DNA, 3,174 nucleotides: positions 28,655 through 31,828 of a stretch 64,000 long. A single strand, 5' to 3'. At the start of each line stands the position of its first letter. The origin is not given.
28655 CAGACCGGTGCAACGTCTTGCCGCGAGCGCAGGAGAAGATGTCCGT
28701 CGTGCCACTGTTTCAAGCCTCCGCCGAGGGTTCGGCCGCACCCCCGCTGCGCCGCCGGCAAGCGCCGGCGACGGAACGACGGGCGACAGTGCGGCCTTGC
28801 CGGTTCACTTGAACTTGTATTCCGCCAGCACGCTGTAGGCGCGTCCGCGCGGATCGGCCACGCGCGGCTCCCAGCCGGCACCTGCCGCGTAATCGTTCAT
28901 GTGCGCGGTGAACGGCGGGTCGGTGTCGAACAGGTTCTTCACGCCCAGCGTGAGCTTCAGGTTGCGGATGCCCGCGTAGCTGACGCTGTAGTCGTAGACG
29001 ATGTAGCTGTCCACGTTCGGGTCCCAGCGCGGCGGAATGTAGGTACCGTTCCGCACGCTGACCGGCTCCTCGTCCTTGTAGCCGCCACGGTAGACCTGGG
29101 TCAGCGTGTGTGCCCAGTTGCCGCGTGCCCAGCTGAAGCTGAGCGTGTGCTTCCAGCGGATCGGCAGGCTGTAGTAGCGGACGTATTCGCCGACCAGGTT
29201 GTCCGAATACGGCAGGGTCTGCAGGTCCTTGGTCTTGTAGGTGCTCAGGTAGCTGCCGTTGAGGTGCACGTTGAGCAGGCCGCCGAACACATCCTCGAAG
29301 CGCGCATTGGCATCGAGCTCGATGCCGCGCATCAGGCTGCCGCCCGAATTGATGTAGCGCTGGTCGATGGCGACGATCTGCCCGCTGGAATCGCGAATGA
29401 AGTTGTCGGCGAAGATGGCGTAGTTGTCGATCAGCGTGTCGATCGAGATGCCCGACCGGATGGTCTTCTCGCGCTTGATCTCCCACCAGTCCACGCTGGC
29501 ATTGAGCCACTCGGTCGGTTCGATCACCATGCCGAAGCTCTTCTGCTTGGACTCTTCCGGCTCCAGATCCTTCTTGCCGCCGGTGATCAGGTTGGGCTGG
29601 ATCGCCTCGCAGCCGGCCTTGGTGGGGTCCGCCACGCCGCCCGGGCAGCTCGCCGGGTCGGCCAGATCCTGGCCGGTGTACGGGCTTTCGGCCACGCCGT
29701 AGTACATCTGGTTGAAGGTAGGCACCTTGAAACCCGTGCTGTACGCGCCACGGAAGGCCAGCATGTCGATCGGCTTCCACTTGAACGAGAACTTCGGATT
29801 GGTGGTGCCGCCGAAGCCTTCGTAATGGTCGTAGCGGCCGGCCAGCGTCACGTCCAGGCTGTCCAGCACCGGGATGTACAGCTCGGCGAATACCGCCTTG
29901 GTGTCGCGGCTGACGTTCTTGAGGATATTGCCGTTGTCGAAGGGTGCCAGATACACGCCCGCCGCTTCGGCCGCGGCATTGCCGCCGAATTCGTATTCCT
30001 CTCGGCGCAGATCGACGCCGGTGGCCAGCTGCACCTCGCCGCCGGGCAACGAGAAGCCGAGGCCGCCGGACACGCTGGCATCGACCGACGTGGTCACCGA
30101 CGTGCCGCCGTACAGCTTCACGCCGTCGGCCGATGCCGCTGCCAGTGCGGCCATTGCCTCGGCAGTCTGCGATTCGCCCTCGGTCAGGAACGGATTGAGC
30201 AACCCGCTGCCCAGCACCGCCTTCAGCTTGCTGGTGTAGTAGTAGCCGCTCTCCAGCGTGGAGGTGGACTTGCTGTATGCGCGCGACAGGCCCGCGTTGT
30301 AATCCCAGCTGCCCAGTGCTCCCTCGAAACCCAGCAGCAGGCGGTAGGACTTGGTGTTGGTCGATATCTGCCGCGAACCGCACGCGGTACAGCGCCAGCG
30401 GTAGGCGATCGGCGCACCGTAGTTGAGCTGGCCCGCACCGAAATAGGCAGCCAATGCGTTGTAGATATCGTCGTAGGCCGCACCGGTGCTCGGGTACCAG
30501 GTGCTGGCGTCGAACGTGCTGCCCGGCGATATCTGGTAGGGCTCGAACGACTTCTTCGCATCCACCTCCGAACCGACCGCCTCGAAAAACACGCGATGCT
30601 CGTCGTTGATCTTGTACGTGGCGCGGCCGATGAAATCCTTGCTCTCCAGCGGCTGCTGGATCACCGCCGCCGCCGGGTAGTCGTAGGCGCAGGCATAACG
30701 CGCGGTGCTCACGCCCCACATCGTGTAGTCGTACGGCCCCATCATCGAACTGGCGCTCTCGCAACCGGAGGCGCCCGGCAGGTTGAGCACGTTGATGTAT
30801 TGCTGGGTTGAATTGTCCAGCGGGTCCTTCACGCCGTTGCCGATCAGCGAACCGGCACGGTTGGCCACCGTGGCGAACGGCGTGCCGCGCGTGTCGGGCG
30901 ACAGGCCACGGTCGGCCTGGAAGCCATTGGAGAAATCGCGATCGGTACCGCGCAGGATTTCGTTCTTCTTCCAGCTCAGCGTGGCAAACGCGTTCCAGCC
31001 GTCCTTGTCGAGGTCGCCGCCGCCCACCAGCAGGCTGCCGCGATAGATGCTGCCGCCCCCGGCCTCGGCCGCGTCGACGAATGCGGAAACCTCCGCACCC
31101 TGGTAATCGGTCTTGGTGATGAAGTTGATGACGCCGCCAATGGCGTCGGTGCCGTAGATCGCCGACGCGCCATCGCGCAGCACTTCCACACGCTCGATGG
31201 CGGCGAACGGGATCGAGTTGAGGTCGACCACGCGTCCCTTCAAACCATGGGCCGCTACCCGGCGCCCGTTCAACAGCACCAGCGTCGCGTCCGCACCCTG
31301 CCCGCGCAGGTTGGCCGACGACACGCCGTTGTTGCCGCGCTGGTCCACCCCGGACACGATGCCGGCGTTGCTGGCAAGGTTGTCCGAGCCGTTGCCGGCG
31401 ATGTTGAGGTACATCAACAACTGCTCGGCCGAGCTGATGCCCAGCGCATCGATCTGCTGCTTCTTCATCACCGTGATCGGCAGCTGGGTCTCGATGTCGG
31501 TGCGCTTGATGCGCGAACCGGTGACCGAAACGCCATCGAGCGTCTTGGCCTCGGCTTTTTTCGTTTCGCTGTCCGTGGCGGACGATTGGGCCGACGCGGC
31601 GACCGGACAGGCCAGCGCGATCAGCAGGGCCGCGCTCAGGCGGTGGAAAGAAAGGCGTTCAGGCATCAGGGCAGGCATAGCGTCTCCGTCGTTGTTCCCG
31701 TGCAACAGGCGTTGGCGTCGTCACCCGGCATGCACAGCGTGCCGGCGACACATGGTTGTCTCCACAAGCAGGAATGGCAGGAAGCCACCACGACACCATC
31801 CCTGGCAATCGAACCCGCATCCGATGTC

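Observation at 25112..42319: A ~17 kb TonB-receptor-anchored locus that looks dedicated to importing and dismantling peptidoglycan peptides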

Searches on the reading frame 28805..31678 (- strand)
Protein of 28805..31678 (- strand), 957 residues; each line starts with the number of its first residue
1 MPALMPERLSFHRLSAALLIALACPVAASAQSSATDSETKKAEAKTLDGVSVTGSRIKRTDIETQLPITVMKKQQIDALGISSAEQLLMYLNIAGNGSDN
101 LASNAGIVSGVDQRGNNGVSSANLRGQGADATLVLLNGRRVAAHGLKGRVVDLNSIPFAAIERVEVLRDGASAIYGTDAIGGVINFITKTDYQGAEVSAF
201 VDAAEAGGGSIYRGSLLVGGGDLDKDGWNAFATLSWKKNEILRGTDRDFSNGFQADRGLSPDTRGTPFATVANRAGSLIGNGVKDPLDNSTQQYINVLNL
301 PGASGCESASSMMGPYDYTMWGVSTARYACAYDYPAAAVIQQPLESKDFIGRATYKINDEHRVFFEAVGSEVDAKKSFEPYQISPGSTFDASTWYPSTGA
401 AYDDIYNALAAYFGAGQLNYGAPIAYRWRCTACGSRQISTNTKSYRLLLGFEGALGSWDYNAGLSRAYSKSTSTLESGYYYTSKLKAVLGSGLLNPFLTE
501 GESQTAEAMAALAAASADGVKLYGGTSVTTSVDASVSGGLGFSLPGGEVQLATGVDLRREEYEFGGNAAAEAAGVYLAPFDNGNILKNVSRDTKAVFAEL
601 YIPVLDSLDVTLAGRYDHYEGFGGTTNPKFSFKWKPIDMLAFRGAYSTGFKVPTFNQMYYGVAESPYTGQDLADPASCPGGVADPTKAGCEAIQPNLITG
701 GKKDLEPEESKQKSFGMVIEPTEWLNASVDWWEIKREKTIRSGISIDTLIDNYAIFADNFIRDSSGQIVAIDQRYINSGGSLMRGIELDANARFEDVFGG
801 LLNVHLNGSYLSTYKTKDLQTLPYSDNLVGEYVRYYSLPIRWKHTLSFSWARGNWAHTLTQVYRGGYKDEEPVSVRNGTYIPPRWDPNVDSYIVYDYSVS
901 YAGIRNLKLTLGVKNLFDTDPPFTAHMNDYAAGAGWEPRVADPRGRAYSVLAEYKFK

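Call 7: search_protein_families(library=pfam, proteins=[window:28805-31678:-], max_evalue=0.01)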
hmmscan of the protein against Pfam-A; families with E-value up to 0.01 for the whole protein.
window:28805-31678:- (957 aa): 2 families
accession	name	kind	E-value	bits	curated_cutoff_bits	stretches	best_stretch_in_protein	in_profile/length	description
PF00593.30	TonB_dep_Rec_b-barrel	-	3.1e-40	139.8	27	1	394-916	2-436/436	TonB dependent receptor-like, beta-barrel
PF07715.20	Plug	-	8.1e-18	65.3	23.9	1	64-183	5-107/107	TonB-dependent Receptor Plug Domain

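Call 20: search_protein_families(library=ncbifam, proteins=[window:28805-31678:-], max_evalue=0.001)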
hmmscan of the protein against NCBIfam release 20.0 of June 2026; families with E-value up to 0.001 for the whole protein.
window:28805-31678:- (957 aa): 29 families (the best 25 are shown)
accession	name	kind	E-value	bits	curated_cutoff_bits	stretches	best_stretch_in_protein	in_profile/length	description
TIGR01786.1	TonB-hemlactrns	subfamily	9.5e-32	110.2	323.75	1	110-956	50-719/719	TonB-dependent hemoglobin/transferrin/lactoferrin family receptor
TIGR01779.1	TonB-B12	equivalog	1.5e-29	103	599.7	2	35-209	16-176/614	TonB-dependent vitamin B12 receptor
TIGR01785.1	TonB-hemin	subfamily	3.1e-29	101.9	316.85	2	578-956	357-677/677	TonB-dependent heme/hemoglobin receptor family protein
NF010010.0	PRK13483.1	equivalog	4.9e-26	90.9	927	2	25-221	14-198/660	ligand-gated channel protein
NF010048.1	PRK13524.1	subfamily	6.7e-26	91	493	2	33-196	26-183/744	FepA family TonB-dependent siderophore receptor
NF007926.1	PRK10641.1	equivalog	4.5e-25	88.2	836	1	42-201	22-166/617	TonB-dependent vitamin B12 receptor BtuB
NF010051.0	PRK13528.1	subfamily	1.1e-21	76.8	583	2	109-205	86-190/727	FepA family TonB-dependent siderophore receptor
NF050067.1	TonBEntbctnRecCfrA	equivalog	1.6e-21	76.3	1200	2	593-663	391-461/698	TonB-dependent ferric enterobactin receptor CfrA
NF010012.0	PRK13486.1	equivalog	1.1e-20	73.6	924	2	100-191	61-160/696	TonB-dependent receptor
NF007478.2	PRK10064.1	equivalog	6.6e-20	70.9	745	1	115-223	83-195/663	catecholate siderophore receptor CirA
NF010038.0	PRK13513.1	equivalog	1.5e-17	63.5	942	2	26-200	17-176/659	ligand-gated channel protein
NF010011.0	PRK13484.1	equivalog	7.3e-17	60.9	1197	1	101-191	67-161/682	IreA family TonB-dependent siderophore receptor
TIGR01783.1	TonB-siderophor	subfamily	1.7e-16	60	223.5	2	108-189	29-108/649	TonB-dependent siderophore receptor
NF052649.1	TonRcptRhtA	equivalog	5.7e-15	54.6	1100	1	18-194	13-170/744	TonB-dependent siderophore receptor RhtA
TIGR01782.1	TonB-Xanth-Caul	subfamily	1.6e-13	49.9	310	2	628-956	587-868/868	TonB-dependent receptor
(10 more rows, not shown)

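Call 52: search_solved_structures(query=window:28805-31678:-, max_evalue=1e-8)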
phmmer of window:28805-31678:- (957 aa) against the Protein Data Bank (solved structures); distinct sequences matched with E-value up to 1e-8: 17.
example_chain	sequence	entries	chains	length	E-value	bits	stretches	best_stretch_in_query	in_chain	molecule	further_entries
2hdf_A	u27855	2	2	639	8.4e-17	63.8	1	114-240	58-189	Colicin I receptor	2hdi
9nn6_A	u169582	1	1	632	8.6e-17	63.7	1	114-240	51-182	Colicin I receptor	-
5fr8_A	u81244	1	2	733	2e-16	62.5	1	34-190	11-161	TONB-DEPENDENT SIDEROPHORE RECEPTOR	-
3rgn_A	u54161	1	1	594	4.6e-16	61.3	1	111-199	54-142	Vitamin B12 transporter BtuB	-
1nqe_A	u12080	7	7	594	1e-15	60.2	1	111-199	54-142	Vitamin B12 receptor | Vitamin B12 transporter btuB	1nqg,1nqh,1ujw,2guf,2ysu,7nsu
3rgm_A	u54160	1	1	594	1e-15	60.2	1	111-199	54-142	Vitamin B12 transporter BtuB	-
1nqf_A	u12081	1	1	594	1e-15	60.2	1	111-199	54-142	Vitamin B12 receptor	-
2gsk_A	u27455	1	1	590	1.3e-15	59.8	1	111-199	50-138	Vitamin B12 transporter btuB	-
3m8b_A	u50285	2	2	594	2.8e-15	58.7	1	111-199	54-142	Vitamin B12 transporter btuB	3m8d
5fp2_A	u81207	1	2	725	1.3e-10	43.3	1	109-219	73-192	FERRIC ENTEROBACTIN RECEPTOR PIRA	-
1fep_A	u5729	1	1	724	9.6e-10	40.4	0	111-191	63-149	FERRIC ENTEROBACTIN RECEPTOR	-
6r1f_A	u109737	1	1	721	2.5e-09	39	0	109-196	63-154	Ferric enterobactin receptor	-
5out_A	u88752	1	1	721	2.6e-09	38.9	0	109-196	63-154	Ferric enterobactin receptor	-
6q5e_A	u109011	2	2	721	2.7e-09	38.9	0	109-196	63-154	Ferric enterobactin receptor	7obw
5m9b_A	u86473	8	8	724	2.7e-09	38.9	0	109-196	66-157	Ferric enterobactin receptor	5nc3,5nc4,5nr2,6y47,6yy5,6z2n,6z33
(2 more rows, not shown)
